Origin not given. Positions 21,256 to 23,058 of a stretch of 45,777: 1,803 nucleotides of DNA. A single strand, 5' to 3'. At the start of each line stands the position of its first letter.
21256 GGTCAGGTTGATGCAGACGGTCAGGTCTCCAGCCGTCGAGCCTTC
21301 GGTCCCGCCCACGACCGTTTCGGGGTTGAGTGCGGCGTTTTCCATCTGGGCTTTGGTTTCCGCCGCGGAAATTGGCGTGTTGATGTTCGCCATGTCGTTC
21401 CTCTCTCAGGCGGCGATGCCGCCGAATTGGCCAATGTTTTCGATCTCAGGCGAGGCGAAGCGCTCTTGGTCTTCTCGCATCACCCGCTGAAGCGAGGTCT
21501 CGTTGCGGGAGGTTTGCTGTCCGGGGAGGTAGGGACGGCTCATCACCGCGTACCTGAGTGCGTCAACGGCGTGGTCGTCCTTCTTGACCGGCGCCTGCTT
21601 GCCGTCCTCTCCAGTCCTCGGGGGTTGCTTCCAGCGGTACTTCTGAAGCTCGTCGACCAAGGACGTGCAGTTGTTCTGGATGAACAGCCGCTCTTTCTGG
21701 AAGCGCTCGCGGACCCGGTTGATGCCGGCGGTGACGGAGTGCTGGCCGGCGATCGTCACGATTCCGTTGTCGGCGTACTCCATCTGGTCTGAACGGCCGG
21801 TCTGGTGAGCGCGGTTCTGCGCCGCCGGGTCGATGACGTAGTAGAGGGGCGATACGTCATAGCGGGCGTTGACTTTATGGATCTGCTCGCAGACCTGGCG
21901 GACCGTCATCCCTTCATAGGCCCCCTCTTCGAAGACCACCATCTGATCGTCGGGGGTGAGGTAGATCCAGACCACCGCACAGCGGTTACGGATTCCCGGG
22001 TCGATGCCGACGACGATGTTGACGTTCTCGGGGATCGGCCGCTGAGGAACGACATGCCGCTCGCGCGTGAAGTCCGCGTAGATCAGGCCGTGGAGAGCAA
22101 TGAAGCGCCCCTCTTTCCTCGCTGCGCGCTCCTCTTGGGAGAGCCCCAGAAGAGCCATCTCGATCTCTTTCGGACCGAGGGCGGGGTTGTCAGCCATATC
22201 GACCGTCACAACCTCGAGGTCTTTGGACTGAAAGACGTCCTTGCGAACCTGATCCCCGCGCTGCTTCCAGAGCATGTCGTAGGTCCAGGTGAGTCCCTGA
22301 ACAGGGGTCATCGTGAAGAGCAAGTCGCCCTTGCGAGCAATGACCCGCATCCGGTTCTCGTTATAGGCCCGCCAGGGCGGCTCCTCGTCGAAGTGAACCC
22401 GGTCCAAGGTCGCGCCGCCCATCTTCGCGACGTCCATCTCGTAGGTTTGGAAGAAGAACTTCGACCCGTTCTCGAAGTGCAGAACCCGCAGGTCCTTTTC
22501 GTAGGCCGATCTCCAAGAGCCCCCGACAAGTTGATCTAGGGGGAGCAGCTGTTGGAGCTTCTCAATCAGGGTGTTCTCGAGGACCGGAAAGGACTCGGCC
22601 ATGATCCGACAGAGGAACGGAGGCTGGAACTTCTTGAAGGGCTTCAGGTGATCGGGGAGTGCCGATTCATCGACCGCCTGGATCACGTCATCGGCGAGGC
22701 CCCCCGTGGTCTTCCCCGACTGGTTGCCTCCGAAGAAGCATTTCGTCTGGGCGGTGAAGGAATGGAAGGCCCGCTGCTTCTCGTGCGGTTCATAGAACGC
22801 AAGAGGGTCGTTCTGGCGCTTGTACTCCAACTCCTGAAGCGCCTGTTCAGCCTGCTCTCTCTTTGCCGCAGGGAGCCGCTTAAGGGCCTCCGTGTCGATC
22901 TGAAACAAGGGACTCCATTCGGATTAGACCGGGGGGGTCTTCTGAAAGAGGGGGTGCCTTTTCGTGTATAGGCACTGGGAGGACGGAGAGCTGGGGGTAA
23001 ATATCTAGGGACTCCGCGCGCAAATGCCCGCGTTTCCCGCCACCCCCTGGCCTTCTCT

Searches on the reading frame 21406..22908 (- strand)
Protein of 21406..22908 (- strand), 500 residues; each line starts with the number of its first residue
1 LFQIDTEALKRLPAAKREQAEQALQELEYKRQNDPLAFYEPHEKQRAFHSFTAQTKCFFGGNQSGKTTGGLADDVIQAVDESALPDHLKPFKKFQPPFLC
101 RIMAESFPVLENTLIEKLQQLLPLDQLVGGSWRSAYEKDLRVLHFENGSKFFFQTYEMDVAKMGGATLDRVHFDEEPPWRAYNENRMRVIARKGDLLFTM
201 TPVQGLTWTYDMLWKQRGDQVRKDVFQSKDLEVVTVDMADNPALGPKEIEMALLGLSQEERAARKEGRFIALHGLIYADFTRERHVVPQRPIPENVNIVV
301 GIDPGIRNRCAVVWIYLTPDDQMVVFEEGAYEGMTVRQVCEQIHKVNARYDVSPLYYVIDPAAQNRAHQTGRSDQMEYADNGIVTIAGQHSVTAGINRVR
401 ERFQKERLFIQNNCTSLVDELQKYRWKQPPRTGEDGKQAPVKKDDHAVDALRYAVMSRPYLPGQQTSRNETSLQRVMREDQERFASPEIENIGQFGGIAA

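Call 68: find_related_loci(query=window:21406-22908:-, collection=viral_contigs, flank=10000)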
Query window:21406-22908:- (500 aa) in viral_contigs; peptide patterns used: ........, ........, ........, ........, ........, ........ (x = any residue, [..] = any of these).
8 stretches matched a pattern; 7 encode a relative of the query (tblastn E <= 1e-3); 7 distinct loci.
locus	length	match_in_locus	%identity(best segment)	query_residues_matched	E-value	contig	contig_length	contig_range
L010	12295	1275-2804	72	2-500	0e+0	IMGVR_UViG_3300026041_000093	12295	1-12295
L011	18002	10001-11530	72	2-500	0e+0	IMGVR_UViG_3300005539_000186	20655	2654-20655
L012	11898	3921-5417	73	2-500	0e+0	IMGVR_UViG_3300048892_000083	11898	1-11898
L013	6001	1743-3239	73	2-500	0e+0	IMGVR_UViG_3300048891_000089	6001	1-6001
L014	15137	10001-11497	74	2-500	0e+0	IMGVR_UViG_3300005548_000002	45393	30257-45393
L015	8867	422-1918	72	2-500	0e+0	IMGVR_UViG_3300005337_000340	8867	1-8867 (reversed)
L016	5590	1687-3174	68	2-497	0e+0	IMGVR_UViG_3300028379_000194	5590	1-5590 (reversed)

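Call 71: search_protein_families(library=pfam, proteins=[window:21406-22908:-], max_evalue=0.001)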
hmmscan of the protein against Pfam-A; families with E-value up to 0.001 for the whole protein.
window:21406-22908:- (500 aa): 3 families
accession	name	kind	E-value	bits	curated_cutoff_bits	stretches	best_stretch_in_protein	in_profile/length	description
PF03237.21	Terminase_6N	-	4e-08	33.6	22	1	58-278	2-209/215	Terminase large subunit, T4likevirus-type, N-terminal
PF17288.8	Terminase_3C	-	3.2e-06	28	26.7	1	403-455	100-153/155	Terminase RNAseH like domain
PF17289.8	Terminase_6C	-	7.8e-06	26.4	22.6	1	301-457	2-154/155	Terminase RNaseH-like domain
